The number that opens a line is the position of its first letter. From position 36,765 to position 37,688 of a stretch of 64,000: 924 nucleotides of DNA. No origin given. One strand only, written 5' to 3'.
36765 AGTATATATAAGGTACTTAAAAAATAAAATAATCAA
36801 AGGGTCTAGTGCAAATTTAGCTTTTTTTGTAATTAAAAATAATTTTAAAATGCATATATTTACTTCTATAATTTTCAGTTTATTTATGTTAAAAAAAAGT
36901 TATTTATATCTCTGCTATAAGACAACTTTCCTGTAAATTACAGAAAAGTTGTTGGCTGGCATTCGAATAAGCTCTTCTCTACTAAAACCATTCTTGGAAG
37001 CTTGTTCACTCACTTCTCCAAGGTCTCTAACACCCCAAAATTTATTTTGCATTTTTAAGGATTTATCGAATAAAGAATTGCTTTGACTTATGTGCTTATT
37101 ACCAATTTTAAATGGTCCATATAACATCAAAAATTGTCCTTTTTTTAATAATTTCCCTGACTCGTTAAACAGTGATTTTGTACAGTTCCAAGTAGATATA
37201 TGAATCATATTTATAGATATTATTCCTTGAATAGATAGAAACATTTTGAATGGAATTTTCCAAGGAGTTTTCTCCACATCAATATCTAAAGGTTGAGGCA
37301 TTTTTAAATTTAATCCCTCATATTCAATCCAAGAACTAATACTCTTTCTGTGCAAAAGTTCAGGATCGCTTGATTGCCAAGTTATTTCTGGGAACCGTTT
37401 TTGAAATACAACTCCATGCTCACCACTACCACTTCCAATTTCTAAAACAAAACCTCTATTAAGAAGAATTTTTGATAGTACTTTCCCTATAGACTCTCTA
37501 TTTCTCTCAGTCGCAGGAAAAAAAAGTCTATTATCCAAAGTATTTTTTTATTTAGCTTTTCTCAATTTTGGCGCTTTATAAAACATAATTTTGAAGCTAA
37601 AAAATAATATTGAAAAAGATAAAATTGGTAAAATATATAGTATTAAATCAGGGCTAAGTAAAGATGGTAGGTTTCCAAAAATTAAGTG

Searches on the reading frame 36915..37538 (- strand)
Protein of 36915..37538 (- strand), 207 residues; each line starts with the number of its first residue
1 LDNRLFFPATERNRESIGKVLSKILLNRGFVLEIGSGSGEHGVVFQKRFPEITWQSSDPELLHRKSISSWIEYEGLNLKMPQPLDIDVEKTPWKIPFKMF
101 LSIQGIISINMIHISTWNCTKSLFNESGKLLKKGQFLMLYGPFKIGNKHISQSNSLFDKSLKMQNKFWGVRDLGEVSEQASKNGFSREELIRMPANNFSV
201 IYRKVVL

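Call 33: find_homologous_proteins(query=window:36915-37538:-, max_evalue=1e-20)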
Query window:36915-37538:- (207 aa): 2532 proteins with E <= 1e-20 among 2622 candidates; the best 120 are listed.
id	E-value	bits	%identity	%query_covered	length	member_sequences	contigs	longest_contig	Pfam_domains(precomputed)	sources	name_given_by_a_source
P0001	6.0e-134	462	100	100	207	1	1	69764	PF06080.19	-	-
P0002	2.6e-115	401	85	100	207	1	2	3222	PF06080.19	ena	-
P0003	6.1e-115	400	87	99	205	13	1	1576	PF06080.19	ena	-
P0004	7.1e-113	393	84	99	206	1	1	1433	PF06080.19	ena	-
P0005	8.7e-113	393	84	100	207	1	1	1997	PF06080.19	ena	-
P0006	1.9e-112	392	83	100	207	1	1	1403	PF06080.19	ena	-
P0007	3.9e-112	391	85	100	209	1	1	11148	PF06080.19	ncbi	-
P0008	4.0e-112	391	84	100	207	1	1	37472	PF06080.19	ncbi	-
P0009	5.3e-112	390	83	100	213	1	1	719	PF06080.19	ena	-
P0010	5.6e-112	390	82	99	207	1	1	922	PF06080.19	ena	-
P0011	7.2e-112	390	84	100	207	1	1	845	PF06080.19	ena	-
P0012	8.1e-112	390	84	99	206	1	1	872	PF06080.19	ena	-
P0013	9.8e-112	390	84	100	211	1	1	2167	PF06080.19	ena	-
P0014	1.1e-111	389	82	100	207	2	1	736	PF06080.19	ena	-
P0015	1.2e-111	389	83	100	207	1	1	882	PF06080.19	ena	-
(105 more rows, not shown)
